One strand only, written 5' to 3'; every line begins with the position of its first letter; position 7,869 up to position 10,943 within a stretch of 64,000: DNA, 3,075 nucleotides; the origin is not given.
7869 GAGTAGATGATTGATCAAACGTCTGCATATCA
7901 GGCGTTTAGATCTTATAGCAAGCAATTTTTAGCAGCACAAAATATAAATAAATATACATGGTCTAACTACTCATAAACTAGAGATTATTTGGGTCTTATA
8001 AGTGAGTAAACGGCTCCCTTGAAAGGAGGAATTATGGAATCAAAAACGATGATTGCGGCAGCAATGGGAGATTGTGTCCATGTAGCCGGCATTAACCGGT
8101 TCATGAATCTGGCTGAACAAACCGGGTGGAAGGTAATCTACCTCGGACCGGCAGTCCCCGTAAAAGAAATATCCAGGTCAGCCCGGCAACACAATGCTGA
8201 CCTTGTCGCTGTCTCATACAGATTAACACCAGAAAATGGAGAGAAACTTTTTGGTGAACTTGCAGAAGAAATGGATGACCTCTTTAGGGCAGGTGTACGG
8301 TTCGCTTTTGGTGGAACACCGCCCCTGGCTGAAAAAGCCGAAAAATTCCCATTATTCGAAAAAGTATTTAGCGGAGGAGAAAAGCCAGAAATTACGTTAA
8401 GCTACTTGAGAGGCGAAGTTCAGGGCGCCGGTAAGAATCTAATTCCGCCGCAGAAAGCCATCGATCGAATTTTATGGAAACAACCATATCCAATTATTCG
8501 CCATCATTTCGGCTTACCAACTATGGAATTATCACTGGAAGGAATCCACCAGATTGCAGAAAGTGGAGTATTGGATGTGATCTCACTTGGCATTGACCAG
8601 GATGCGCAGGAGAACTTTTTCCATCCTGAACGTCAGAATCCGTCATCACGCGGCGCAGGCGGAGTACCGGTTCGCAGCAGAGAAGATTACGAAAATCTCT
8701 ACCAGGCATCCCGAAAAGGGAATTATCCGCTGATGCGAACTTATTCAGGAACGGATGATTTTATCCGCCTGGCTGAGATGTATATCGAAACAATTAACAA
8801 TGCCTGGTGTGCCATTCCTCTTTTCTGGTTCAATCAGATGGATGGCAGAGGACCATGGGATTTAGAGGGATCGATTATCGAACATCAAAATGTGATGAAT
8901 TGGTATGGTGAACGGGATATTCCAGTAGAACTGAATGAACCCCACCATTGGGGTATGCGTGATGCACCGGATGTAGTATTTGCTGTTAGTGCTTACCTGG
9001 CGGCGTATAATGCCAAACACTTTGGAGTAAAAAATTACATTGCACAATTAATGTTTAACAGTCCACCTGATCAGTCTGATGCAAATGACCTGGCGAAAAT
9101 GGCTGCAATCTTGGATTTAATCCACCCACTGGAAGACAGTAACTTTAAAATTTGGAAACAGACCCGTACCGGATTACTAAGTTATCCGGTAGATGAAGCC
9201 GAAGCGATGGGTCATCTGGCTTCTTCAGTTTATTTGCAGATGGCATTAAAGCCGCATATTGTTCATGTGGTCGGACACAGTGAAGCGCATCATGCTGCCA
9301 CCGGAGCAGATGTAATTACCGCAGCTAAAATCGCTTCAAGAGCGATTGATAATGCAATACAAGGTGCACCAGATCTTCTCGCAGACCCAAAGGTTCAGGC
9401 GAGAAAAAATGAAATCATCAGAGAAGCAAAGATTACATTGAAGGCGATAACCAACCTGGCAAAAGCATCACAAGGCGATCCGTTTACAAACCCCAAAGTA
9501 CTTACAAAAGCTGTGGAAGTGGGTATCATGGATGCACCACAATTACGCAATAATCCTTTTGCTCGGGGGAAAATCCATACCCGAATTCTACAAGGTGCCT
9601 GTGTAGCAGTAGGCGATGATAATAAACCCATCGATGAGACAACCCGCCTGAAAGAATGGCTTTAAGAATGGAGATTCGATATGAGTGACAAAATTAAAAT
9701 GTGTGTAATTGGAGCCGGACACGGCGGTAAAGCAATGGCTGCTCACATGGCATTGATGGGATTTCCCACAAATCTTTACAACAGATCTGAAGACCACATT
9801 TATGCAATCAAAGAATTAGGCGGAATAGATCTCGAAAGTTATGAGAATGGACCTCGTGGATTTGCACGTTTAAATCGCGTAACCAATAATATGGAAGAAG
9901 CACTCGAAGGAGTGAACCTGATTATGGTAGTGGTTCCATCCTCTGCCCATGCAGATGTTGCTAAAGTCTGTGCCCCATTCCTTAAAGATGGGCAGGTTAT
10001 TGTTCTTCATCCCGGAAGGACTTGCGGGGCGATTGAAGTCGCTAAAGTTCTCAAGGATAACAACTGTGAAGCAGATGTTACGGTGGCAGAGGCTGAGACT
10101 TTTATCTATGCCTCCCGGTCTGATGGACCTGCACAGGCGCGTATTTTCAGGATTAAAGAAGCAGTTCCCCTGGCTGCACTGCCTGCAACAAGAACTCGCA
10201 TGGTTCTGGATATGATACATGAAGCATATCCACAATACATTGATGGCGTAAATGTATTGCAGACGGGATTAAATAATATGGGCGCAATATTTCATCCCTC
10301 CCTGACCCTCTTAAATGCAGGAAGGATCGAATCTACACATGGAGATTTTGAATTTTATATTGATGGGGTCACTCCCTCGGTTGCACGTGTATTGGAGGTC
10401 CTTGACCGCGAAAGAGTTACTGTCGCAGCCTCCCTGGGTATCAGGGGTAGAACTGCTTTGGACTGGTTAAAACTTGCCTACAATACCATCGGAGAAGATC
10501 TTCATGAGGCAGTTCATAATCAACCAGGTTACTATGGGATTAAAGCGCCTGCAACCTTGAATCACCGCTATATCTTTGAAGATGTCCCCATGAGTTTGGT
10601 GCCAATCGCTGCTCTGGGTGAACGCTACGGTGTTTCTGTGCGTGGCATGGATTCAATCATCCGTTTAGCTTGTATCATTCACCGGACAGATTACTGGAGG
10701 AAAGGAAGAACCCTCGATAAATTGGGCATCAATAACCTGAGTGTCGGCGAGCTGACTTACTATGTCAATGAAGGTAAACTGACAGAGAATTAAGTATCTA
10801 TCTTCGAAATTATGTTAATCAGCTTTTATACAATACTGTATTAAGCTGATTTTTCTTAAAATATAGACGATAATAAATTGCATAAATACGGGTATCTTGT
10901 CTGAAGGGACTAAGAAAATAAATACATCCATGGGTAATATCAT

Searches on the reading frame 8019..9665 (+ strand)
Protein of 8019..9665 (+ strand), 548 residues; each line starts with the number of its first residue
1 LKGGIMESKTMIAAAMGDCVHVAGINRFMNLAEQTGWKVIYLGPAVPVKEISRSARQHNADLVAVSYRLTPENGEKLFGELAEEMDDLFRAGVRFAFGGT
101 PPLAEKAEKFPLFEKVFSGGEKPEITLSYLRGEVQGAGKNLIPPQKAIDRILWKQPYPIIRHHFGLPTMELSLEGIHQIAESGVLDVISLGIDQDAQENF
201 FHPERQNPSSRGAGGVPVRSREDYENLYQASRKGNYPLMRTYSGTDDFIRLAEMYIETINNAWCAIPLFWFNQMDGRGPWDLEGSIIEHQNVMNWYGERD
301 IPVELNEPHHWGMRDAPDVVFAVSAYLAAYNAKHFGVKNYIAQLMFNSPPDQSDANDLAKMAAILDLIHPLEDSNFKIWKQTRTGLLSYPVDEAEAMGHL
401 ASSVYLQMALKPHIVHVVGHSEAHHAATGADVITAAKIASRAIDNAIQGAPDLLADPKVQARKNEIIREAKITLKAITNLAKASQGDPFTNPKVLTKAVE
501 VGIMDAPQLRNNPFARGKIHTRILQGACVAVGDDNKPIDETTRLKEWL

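Call 11: search_protein_families(library=ncbifam, proteins=[window:8019-9665:+])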
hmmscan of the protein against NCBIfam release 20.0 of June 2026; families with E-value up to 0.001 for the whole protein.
window:8019-9665:+ (548 aa): 4 families
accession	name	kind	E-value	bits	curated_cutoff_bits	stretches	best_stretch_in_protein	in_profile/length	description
NF047996.1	corrin_MtgC_2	exception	6.2e-05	22.6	370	1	12-106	94-186/212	glycine betaine-specific corrinoid protein MtgC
TIGR02370.1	pyl_corrinoid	subfamily_domain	8e-05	22.1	215.3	1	11-104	88-179/197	methyltransferase cognate corrinoid protein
NF002612.0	PRK02261.1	equivalog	0.00032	20.2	110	1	6-67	1-62/148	methylaspartate mutase subunit S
TIGR02082.1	metH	equivalog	0.00032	18.4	1010.85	1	9-86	735-809/1182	methionine synthase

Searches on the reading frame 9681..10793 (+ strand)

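Call 11: search_protein_families(library=ncbifam, proteins=[window:9681-10793:+])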
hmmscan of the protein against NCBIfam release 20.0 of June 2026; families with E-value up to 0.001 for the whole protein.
window:9681-10793:+ (370 aa): 9 families
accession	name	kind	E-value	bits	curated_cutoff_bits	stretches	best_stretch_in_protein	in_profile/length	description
NF000942.0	PRK00094.1-4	subfamily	2.8e-08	33.3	257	1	6-109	4-104/334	NAD(P)H-dependent glycerol-3-phosphate dehydrogenase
NF000939.0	PRK00094.1-1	equivalog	4.7e-08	32.5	473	1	3-108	4-106/339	NAD(P)H-dependent glycerol-3-phosphate dehydrogenase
NF000946.0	PRK00094.2-4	equivalog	5e-08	32.3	455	1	1-108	1-105/342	NAD(P)H-dependent glycerol-3-phosphate dehydrogenase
NF000941.0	PRK00094.1-3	equivalog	2e-07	30.6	423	1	6-108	3-102/336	NAD(P)H-dependent glycerol-3-phosphate dehydrogenase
NF011211.0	PRK14618.1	equivalog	2.1e-07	30.5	489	1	4-93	4-90/328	NAD(P)H-dependent glycerol-3-phosphate dehydrogenase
NF000944.0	PRK00094.2-2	equivalog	1.3e-06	27.5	603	1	3-112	19-125/371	NAD(P)H-dependent glycerol-3-phosphate dehydrogenase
NF000940.0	PRK00094.1-2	subfamily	1.5e-06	28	202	1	6-109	2-101/330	NAD(P)H-dependent glycerol-3-phosphate dehydrogenase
NF006083.0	PRK08229.1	equivalog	0.00019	20.5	371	1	5-109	3-105/341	2-dehydropantoate 2-reductase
NF004458.0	PRK05787.2-1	equivalog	0.00098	18.7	324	0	100-138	125-163/195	cobalt-precorrin-7 (C(5))-methyltransferase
